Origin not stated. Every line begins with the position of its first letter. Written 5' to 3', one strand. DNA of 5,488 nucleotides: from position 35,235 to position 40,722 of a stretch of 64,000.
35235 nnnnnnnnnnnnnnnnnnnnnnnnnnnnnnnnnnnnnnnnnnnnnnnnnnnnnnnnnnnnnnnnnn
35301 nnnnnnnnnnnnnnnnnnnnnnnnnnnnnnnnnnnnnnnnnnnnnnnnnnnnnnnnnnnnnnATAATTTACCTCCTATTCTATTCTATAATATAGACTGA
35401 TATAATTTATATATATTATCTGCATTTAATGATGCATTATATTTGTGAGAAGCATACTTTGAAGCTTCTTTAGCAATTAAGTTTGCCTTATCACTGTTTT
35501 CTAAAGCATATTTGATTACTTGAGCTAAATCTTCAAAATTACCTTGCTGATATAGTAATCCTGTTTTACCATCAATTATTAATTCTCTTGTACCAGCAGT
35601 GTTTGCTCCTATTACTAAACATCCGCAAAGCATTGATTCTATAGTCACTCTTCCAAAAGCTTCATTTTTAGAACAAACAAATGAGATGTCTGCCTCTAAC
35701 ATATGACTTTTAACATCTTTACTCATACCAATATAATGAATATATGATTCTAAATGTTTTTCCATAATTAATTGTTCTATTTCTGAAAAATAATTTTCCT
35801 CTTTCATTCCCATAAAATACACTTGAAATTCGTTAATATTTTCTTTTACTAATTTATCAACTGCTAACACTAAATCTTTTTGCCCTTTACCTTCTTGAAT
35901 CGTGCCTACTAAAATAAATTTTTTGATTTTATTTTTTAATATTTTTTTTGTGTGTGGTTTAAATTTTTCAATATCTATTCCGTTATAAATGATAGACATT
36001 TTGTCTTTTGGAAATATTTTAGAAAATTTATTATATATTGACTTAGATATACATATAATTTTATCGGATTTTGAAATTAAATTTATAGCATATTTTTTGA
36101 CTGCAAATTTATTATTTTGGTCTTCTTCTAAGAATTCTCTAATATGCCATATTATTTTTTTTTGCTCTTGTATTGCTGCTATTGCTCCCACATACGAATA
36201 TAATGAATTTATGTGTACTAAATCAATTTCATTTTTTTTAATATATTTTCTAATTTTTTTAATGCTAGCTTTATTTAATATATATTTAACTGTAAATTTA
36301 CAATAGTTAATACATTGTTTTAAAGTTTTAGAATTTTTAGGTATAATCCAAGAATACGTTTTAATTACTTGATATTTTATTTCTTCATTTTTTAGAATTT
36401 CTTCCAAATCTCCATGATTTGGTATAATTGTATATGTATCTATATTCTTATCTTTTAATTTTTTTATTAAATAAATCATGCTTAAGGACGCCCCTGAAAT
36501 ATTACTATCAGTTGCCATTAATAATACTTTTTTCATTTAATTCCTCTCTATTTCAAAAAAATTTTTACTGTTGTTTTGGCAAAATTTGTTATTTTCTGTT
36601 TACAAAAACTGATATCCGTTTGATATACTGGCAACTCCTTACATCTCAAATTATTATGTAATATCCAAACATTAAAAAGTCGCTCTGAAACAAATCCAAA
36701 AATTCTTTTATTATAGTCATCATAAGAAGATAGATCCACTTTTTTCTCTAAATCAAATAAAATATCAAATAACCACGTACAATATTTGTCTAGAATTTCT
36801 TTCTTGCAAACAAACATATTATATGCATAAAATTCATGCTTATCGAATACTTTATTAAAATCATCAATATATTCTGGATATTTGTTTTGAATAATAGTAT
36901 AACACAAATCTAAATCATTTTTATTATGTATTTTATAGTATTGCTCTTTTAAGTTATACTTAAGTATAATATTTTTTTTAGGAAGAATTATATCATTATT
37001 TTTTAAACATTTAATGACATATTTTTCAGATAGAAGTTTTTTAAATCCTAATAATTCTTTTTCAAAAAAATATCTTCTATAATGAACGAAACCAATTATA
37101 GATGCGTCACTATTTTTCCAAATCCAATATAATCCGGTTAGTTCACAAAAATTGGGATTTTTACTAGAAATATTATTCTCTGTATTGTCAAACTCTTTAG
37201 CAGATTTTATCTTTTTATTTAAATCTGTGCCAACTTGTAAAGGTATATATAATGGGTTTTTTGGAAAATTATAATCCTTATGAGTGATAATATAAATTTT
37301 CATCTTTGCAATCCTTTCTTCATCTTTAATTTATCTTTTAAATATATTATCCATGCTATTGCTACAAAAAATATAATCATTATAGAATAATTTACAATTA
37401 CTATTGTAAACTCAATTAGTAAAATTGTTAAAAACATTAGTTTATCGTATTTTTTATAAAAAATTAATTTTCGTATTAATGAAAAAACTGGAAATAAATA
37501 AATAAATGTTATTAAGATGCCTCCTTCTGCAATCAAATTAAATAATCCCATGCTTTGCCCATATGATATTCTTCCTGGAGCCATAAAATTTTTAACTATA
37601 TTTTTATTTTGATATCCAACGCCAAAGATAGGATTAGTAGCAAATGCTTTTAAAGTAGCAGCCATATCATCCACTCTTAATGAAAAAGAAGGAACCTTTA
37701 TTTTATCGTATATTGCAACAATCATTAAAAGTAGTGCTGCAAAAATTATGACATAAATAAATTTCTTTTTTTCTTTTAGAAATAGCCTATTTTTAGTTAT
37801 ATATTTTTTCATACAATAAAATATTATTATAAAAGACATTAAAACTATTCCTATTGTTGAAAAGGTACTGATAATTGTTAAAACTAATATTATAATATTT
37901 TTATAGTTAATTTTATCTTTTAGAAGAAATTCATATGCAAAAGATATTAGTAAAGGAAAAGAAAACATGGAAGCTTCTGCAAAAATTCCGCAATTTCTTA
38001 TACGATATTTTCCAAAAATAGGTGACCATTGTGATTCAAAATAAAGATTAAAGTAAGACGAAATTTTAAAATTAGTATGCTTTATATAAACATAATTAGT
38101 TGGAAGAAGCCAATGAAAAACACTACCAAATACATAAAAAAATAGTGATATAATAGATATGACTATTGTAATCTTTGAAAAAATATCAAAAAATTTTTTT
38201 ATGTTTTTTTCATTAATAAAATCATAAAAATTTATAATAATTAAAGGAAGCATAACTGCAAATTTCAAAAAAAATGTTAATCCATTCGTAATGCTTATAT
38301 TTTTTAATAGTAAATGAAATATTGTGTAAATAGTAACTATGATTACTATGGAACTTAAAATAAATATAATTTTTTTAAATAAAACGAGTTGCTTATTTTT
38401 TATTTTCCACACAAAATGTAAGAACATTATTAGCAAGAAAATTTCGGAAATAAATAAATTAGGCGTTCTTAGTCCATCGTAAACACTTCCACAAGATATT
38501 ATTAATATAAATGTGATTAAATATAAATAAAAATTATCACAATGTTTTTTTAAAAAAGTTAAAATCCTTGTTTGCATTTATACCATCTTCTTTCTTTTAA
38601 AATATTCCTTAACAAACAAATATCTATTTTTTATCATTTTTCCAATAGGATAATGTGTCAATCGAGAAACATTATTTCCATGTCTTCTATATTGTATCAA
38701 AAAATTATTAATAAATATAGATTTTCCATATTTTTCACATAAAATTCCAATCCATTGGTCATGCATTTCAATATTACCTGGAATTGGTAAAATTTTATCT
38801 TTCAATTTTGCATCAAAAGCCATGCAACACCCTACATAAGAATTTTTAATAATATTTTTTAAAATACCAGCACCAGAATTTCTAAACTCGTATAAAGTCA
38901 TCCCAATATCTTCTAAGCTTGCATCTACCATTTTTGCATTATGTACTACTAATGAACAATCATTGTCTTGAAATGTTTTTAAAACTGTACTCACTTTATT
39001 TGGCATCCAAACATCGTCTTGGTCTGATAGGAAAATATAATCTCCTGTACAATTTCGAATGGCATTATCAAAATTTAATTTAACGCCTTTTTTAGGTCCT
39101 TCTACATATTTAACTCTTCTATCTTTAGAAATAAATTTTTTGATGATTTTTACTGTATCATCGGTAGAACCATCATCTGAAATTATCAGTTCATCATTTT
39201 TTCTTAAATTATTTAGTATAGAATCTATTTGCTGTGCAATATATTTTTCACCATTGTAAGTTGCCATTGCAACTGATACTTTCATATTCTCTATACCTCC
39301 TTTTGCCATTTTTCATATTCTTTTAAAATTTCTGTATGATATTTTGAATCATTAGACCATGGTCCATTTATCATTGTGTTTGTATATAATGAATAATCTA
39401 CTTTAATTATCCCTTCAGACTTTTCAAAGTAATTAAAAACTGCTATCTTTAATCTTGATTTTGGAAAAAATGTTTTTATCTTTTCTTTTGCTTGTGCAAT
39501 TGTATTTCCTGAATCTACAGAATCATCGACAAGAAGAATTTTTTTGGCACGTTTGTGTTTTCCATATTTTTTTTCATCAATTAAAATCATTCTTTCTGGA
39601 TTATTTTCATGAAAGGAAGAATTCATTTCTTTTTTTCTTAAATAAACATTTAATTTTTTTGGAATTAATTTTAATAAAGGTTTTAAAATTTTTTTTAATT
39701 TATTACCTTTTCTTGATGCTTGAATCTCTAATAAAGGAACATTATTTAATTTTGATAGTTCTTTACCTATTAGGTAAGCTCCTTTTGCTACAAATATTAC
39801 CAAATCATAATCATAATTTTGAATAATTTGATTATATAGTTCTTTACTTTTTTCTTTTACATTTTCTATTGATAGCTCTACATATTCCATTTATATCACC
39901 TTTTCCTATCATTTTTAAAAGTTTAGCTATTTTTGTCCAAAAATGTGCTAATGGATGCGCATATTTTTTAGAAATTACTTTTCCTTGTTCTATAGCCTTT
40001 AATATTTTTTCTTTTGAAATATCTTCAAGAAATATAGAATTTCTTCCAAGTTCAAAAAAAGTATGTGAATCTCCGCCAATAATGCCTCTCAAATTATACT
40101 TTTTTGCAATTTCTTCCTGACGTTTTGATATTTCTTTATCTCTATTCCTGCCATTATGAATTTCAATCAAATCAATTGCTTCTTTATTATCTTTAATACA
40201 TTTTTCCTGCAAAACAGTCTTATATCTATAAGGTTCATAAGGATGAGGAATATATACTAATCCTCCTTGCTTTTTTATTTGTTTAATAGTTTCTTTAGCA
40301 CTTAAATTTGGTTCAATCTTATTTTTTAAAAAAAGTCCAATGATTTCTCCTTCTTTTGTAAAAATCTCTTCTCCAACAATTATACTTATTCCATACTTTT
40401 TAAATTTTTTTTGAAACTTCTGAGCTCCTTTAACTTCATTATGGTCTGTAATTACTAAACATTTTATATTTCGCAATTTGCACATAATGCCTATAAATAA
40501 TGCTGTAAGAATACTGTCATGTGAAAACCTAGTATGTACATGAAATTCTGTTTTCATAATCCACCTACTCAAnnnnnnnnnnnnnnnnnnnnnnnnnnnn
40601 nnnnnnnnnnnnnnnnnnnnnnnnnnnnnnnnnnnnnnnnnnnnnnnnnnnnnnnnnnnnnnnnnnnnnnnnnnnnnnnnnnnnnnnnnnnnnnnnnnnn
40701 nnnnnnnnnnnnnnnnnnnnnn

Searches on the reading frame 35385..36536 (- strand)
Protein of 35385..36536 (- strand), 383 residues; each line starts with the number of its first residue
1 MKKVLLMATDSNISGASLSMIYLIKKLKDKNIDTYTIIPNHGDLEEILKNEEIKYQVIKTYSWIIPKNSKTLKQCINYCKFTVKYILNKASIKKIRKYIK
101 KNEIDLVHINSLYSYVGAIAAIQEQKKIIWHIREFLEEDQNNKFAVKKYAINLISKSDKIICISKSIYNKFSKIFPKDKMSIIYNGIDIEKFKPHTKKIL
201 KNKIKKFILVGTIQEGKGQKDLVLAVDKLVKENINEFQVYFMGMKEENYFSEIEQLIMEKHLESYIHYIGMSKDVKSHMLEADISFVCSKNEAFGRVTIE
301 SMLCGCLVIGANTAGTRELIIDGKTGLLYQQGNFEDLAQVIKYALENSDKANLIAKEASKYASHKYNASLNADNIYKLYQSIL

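Call 22: search_protein_families(library=pfam, proteins=[window:35385-36536:-], max_evalue=0.001)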
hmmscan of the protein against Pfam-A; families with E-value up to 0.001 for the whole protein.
window:35385-36536:- (383 aa): 6 families
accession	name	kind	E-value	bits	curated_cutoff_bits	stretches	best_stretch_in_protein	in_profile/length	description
PF00534.26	Glycos_transf_1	-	1.8e-28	99.7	26.4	1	198-360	9-171/172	Glycosyl transferases group 1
PF13692.12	Glyco_trans_1_4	-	4.9e-22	79.2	27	1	205-347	2-142/142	Glycosyl transferases group 1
PF13439.12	Glyco_transf_4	-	7.3e-14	52.6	28.5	1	15-191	3-170/170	Glycosyltransferase Family 4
PF20706.3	GT4-conflict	-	1e-06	28.5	26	1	147-323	137-323/385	Family 4 Glycosyltransferase in conflict systems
PF13524.12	Glyco_trans_1_2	-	1.9e-06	28.3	25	1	298-368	67-135/144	Glycosyl transferase-like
PF13477.12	Glyco_trans_4_2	-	0.00061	20.4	23.4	0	17-164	10-139/139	Glycosyl transferase 4-like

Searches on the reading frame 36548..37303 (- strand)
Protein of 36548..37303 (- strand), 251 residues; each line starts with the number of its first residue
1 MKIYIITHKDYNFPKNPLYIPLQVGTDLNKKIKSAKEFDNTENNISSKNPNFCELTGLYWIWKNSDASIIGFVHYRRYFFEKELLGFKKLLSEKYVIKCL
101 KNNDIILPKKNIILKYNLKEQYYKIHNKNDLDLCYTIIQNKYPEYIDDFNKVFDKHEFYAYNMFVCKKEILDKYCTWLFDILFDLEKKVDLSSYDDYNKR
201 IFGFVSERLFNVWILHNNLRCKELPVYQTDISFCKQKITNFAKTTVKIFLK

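Call 22: search_protein_families(library=pfam, proteins=[window:36548-37303:-], max_evalue=0.001)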
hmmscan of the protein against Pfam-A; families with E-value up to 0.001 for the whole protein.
window:36548-37303:- (251 aa): 1 family
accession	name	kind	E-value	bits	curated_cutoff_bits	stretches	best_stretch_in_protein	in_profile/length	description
PF14393.11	DUF4422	-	6.1e-84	281.7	25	1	2-217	1-219/220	Domain of unknown function (DUF4422)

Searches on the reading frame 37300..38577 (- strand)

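Call 22: search_protein_families(library=pfam, proteins=[window:37300-38577:-], max_evalue=0.001)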
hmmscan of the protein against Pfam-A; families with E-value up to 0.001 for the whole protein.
window:37300-38577:- (425 aa): 1 family
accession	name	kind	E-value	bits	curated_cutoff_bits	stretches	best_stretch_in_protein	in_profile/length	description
PF04932.20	Wzy_C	-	3.5e-08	33.8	31.7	1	228-360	3-148/149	O-Antigen ligase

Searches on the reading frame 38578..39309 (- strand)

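Call 22: search_protein_families(library=pfam, proteins=[window:38578-39309:-], max_evalue=0.001)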
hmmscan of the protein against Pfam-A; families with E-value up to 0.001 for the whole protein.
window:38578-39309:- (243 aa): 3 families
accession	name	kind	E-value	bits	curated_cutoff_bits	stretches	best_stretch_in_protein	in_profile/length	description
PF00535.33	Glycos_transf_2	-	1.4e-31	110.2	23.3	1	12-169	1-163/168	Glycosyl transferase family 2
PF13641.12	Glyco_tranf_2_3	-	1.5e-10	41.9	27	1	11-119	3-117/230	Glycosyltransferase like family 2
PF10111.15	Glyco_tranf_2_2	-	2.5e-08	34.2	27.3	1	16-116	7-109/276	Glycosyltransferase like family 2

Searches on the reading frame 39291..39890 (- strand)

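Call 22: search_protein_families(library=pfam, proteins=[window:39291-39890:-], max_evalue=0.001)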
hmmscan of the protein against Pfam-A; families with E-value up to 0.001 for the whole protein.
window:39291-39890:- (199 aa): 2 families
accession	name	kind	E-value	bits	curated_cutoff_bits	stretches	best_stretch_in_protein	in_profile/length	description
PF00156.33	Pribosyltran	-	5.2e-11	42.6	26.3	1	9-171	9-140/158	Phosphoribosyl transferase domain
PF15609.12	PRTase_2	-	0.00031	20.8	28.8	1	106-153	110-157/188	Phosphoribosyl transferase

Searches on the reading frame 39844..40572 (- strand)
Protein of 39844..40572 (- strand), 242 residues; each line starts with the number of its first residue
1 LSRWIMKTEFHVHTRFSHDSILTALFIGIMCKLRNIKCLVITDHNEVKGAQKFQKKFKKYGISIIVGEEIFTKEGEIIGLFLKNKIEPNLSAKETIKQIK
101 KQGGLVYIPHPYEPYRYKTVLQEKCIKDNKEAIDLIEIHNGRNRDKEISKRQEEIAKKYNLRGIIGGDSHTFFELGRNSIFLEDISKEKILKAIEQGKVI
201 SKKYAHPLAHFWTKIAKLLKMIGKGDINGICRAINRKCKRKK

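Call 22: search_protein_families(library=pfam, proteins=[window:39844-40572:-], max_evalue=0.001)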
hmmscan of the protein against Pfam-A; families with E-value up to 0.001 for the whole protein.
window:39844-40572:- (242 aa): 2 families
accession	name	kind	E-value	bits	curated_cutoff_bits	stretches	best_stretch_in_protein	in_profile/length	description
PF02811.25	PHP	-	2.2e-10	41.6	26.4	1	10-165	2-119/164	PHP domain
PF13263.12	PHP_C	-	0.00028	20.8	21.3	1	152-199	7-56/56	PHP-associated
